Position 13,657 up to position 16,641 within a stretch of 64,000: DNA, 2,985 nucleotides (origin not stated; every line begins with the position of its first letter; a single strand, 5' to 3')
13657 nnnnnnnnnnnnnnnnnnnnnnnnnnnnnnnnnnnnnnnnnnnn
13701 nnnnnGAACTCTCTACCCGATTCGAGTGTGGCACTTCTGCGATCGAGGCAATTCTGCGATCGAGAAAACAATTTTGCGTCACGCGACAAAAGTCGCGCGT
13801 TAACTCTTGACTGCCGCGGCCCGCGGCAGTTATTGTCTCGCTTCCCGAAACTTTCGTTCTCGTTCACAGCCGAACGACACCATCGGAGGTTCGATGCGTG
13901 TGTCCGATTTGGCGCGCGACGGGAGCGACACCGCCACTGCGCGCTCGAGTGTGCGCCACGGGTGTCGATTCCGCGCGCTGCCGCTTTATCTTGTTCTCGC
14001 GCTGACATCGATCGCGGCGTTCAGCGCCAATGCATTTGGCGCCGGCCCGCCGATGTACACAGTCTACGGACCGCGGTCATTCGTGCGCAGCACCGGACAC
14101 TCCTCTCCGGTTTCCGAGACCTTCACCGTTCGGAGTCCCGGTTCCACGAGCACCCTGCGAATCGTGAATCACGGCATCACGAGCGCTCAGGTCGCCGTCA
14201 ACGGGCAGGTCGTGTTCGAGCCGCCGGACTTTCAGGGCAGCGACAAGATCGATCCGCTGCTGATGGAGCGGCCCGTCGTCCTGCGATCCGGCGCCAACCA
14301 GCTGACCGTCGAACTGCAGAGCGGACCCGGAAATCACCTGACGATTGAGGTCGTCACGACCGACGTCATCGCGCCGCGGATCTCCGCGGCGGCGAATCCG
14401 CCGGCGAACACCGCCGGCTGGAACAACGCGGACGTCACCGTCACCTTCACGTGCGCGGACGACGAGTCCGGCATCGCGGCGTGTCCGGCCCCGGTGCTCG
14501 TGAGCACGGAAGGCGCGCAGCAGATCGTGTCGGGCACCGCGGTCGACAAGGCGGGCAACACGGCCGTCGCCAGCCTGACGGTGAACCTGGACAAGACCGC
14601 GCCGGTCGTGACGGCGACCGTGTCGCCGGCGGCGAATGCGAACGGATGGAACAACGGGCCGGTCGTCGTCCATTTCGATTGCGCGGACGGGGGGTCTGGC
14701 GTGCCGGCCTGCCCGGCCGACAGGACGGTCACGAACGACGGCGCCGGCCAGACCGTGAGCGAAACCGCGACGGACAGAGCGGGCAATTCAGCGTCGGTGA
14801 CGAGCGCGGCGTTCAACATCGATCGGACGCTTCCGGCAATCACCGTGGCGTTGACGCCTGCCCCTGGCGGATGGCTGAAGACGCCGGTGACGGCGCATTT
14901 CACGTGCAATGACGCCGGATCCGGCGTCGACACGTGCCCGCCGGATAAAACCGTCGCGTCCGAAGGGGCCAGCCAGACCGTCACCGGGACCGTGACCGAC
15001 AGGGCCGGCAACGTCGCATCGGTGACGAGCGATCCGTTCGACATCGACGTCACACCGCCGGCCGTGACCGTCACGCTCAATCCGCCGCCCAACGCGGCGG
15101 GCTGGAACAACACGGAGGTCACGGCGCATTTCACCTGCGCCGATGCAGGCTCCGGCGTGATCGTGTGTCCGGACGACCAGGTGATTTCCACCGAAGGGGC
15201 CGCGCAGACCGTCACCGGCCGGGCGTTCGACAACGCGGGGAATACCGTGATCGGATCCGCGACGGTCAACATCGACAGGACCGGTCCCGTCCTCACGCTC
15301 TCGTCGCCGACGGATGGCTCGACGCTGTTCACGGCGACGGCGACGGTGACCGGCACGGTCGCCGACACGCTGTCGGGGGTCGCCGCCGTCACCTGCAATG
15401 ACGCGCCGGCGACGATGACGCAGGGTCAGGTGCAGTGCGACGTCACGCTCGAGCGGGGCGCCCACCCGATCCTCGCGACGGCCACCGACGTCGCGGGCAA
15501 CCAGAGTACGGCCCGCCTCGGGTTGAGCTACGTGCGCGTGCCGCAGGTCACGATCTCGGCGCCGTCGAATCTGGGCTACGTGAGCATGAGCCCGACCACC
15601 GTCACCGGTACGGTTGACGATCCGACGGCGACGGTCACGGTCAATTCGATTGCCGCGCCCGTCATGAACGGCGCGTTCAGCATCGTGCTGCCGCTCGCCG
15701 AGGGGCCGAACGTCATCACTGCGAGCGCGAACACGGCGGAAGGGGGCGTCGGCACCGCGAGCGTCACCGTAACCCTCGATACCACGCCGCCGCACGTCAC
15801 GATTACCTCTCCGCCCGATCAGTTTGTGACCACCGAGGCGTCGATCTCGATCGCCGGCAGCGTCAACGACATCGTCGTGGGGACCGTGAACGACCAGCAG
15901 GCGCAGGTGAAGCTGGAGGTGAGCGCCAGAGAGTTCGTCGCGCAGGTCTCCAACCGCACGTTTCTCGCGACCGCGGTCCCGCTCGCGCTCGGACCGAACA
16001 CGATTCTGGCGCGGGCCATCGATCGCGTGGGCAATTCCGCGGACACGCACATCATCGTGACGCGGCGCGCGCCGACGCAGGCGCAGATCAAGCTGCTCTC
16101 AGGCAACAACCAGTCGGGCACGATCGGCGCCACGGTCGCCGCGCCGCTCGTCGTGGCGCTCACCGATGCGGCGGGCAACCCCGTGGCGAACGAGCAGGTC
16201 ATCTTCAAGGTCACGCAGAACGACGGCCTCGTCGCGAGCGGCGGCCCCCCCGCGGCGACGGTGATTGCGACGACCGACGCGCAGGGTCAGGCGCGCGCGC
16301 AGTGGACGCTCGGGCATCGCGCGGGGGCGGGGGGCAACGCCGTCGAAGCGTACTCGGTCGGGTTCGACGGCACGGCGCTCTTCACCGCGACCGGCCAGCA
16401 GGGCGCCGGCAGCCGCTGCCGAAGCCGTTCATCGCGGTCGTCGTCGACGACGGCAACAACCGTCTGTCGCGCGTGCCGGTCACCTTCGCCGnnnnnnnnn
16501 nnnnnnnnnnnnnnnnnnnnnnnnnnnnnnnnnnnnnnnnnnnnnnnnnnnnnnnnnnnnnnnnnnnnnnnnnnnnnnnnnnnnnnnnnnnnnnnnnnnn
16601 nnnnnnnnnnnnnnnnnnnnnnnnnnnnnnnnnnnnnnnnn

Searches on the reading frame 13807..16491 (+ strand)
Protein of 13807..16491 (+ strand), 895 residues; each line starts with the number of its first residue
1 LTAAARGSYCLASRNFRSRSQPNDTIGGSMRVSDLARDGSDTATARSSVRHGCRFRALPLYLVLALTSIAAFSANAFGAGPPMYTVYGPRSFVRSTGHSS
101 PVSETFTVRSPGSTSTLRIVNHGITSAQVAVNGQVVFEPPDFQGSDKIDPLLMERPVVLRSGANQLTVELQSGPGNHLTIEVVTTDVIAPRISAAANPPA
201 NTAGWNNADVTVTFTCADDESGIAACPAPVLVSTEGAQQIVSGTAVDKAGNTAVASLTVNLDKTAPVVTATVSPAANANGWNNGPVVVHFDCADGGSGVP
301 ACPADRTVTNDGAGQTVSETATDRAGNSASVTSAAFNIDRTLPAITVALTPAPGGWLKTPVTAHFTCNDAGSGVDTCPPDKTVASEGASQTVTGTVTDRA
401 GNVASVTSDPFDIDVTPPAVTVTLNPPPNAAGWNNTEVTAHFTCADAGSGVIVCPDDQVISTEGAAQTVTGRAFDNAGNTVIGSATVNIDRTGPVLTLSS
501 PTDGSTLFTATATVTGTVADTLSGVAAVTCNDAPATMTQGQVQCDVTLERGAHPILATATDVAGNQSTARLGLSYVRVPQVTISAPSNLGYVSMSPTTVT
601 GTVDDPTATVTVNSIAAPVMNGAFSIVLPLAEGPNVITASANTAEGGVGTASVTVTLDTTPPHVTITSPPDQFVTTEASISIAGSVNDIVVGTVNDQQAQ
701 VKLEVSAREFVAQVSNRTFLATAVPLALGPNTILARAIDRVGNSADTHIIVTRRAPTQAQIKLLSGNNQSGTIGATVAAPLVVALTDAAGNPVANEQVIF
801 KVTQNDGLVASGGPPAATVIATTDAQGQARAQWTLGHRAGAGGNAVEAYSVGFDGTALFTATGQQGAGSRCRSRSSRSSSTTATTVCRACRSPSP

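Call 11: search_protein_families(library=pfam, proteins=[window:13807-16491:+], max_evalue=0.01)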
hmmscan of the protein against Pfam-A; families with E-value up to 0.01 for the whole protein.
window:13807-16491:+ (895 aa): 4 families
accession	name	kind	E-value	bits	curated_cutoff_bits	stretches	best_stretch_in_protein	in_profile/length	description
PF09136.16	Glucodextran_B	-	2.6e-32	111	27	3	579-658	1-82/83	Glucodextranase, domain B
PF19077.6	Big_13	-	3.1e-06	28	27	0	530-570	51-94/102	Bacterial Ig-like domain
PF02369.22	Big_1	-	0.00045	20.7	34.9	1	779-834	19-67/93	Bacterial Ig-like domain (group 1)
PF24893.1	DUF7743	-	0.0013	18.9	27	0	204-246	16-57/120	Domain of unknown function (DUF7743)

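Call 25: search_protein_families(library=ncbifam, proteins=[window:13807-16491:+], max_evalue=0.01)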
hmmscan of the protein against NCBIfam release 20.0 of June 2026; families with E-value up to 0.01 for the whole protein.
window:13807-16491:+ (895 aa): 3 families
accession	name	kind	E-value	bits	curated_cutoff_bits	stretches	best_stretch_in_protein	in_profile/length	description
NF047446.1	barrel_OmpL47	domain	6.1e-19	68.2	40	1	509-569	2-61/68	OmpL47-type beta-barrel domain-containing protein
NF047441.1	Lepto_OmpL47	equivalog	4.4e-09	36.4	250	0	228-271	105-148/336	multi-beta-barrel domain surface protein OmpL47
TIGR04076.1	TIGR04076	subfamily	0.00013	22.5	33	0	261-299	44-82/91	TIGR04076 family protein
